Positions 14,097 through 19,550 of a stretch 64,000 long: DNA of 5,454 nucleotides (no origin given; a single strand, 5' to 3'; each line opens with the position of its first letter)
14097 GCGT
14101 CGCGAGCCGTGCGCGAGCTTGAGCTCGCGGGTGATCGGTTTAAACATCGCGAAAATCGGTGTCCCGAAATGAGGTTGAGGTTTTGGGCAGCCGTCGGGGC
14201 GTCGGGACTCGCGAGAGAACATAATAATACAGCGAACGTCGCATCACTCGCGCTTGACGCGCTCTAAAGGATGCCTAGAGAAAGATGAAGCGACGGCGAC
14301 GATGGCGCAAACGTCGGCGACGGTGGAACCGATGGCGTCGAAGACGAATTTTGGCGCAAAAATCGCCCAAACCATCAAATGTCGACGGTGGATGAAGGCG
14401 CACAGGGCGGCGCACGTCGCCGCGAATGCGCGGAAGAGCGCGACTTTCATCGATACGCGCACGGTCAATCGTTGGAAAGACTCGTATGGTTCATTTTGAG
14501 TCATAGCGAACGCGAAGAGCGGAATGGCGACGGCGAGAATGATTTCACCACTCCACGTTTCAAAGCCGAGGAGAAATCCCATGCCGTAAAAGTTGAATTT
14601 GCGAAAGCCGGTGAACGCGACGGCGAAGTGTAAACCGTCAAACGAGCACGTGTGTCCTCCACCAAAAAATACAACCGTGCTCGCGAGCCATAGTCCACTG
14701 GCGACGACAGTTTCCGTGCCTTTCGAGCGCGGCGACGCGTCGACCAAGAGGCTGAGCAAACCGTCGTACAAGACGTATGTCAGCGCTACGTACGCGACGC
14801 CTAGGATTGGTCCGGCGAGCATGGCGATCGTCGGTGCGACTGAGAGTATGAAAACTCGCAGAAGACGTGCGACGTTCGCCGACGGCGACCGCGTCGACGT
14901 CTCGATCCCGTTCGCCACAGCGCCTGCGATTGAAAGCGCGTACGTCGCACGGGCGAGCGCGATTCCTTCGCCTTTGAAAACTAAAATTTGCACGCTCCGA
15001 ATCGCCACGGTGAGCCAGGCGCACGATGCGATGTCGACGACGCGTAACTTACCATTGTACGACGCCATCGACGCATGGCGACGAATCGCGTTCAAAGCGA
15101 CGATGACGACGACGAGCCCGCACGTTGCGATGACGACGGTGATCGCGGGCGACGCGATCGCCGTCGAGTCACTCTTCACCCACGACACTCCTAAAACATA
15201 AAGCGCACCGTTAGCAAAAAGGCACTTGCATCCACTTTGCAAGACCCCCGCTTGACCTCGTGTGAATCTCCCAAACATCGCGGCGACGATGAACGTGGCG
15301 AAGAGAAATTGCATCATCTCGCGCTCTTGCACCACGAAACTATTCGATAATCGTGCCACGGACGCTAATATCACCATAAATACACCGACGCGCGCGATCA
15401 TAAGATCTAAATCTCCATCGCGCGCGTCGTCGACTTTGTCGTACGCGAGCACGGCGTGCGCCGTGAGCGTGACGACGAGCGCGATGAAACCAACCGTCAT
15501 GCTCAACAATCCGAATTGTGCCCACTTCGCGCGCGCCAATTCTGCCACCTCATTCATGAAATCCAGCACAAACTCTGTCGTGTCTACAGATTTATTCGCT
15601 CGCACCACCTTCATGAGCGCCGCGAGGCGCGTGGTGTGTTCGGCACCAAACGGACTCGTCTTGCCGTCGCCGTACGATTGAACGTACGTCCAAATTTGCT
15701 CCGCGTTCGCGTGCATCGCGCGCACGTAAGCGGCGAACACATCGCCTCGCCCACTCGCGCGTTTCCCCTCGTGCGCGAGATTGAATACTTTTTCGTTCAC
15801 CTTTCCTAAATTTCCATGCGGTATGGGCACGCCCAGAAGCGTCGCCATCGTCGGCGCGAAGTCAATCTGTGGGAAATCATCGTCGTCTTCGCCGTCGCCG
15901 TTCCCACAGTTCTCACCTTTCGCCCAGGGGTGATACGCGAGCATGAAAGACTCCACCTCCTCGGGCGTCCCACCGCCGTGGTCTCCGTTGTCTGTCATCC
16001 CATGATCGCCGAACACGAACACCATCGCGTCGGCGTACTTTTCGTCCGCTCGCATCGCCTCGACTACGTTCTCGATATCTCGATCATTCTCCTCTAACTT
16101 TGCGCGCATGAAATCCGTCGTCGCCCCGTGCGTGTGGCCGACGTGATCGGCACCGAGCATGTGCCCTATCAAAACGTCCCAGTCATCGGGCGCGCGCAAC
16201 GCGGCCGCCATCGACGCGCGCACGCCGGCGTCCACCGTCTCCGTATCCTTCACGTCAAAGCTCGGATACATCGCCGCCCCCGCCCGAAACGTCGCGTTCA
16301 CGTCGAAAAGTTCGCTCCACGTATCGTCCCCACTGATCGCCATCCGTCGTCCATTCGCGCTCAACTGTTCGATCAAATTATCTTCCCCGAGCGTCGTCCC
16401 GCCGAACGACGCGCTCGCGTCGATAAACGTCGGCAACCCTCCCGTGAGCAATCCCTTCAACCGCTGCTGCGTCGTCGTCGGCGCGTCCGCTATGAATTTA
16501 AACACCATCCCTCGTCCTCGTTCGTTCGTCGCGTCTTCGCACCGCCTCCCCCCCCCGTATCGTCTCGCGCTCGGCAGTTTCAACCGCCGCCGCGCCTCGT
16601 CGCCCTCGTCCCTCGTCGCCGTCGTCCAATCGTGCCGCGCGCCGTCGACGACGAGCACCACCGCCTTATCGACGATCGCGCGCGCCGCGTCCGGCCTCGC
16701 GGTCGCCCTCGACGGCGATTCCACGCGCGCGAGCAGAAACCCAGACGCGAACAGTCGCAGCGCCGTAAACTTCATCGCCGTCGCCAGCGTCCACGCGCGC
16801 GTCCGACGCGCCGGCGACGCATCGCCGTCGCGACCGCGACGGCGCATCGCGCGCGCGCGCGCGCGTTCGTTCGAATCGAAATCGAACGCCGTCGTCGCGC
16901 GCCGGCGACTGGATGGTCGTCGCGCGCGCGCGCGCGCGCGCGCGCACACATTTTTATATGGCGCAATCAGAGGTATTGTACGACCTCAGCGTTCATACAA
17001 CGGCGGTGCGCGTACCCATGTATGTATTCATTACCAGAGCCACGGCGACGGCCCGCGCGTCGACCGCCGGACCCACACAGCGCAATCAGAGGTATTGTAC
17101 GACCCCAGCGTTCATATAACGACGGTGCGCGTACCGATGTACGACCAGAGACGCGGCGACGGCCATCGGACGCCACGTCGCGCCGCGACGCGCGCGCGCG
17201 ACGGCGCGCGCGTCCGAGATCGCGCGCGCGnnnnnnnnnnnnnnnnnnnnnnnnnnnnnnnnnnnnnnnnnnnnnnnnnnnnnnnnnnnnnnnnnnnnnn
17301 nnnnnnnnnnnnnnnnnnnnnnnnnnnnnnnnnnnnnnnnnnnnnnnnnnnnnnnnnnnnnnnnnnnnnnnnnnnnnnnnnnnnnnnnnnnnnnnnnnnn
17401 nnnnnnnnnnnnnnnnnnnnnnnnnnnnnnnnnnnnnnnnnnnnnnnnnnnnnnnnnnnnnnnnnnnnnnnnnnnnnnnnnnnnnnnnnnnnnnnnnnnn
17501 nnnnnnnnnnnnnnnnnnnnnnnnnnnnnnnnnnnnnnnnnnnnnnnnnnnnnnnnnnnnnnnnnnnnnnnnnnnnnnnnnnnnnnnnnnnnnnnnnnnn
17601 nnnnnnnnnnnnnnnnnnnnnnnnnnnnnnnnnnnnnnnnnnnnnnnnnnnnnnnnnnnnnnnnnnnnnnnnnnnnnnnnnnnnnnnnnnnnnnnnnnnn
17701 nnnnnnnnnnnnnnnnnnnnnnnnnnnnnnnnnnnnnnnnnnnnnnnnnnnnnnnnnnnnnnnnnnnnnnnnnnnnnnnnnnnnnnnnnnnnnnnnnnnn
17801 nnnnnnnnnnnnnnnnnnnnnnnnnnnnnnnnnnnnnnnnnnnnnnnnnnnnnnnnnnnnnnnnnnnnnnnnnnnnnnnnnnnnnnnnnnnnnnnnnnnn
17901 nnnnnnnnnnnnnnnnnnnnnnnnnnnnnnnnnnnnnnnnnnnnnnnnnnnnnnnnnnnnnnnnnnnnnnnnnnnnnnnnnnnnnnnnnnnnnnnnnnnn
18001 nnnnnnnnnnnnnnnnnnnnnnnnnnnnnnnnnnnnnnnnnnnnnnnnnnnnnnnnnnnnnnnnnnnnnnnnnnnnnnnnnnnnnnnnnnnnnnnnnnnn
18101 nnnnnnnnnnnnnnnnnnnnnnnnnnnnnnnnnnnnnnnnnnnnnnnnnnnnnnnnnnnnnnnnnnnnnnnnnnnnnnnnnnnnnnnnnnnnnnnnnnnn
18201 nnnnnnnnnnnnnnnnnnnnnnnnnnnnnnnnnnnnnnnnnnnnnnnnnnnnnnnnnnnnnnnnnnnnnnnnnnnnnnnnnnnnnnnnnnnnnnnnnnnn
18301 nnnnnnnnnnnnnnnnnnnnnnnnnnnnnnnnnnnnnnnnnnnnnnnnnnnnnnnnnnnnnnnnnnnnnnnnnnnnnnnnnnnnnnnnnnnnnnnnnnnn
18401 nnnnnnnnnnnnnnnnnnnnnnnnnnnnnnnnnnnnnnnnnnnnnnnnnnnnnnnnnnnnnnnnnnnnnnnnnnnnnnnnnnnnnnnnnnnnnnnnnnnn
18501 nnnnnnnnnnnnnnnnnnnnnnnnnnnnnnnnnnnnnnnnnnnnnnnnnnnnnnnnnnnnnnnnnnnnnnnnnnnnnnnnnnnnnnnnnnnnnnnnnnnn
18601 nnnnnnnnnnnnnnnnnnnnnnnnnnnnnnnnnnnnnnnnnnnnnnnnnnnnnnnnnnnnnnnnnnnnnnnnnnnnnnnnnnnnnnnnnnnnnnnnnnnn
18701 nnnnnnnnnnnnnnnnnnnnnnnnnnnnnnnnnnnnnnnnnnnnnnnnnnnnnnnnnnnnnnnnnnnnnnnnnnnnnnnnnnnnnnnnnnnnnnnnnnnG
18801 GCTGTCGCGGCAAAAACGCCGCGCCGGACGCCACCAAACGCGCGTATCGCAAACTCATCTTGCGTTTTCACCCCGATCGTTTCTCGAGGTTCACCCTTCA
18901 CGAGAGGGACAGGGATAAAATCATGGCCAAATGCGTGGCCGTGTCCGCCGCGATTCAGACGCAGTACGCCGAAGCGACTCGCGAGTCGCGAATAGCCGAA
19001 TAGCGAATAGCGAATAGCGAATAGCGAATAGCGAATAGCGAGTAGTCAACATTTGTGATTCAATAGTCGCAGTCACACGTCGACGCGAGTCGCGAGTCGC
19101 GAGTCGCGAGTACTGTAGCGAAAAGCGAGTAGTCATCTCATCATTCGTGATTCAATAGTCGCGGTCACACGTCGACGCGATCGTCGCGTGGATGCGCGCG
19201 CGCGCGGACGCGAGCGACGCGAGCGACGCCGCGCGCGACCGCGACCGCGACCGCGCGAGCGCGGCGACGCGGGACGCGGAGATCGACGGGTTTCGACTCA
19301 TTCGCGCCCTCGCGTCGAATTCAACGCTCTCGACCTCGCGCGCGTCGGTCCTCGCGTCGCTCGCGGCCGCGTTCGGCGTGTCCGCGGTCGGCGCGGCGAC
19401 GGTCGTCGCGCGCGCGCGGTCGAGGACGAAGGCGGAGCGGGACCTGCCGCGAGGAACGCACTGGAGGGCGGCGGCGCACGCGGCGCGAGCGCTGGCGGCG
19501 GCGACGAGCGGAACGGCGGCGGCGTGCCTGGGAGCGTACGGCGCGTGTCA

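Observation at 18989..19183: Heptamer microsatellite (GAATAGC)n supplies the stop codon and last four codons of the J-domain gene. It presents TAG in all three frames.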

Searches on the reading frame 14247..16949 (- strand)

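Call 8: search_protein_families(library=pfam, proteins=[window:14247-16949:-], max_evalue=0.01)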
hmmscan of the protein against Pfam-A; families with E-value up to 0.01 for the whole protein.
window:14247-16949:- (901 aa): 4 families
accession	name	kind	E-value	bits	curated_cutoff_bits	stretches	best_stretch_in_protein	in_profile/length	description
PF01663.27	Phosphodiest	-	1.4e-10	41.7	23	1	236-323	137-226/342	Type I phosphodiesterase / nucleotide pyrophosphatase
PF19316.4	PIGO_PIGG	-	9.6e-08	31.9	27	1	725-879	259-406/423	GPI ethanolamine phosphate transferase membrane region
PF00884.28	Sulfatase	-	0.00053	19.8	25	1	285-374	210-301/301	Sulfatase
PF01676.23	Metalloenzyme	-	0.004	17.1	24.3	1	247-320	135-204/252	Metalloenzyme superfamily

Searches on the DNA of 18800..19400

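Call 49: search_rna_families(source=window, start=18800, end=19400, threshold=evalue, max_evalue=1)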
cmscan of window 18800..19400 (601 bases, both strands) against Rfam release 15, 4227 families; matches with E-value up to 1: 2.
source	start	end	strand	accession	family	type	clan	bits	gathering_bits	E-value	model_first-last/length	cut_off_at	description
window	19052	19101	-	RF03144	eL15-Euryarchaeota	Cis-reg; leader;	-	24.3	33.7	0.034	1-48/48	no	eL15-Euryarchaeota ribosomal protein leader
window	19144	19188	-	RF03144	eL15-Euryarchaeota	Cis-reg; leader;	-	21.8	33.7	0.14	1-48/48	no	eL15-Euryarchaeota ribosomal protein leader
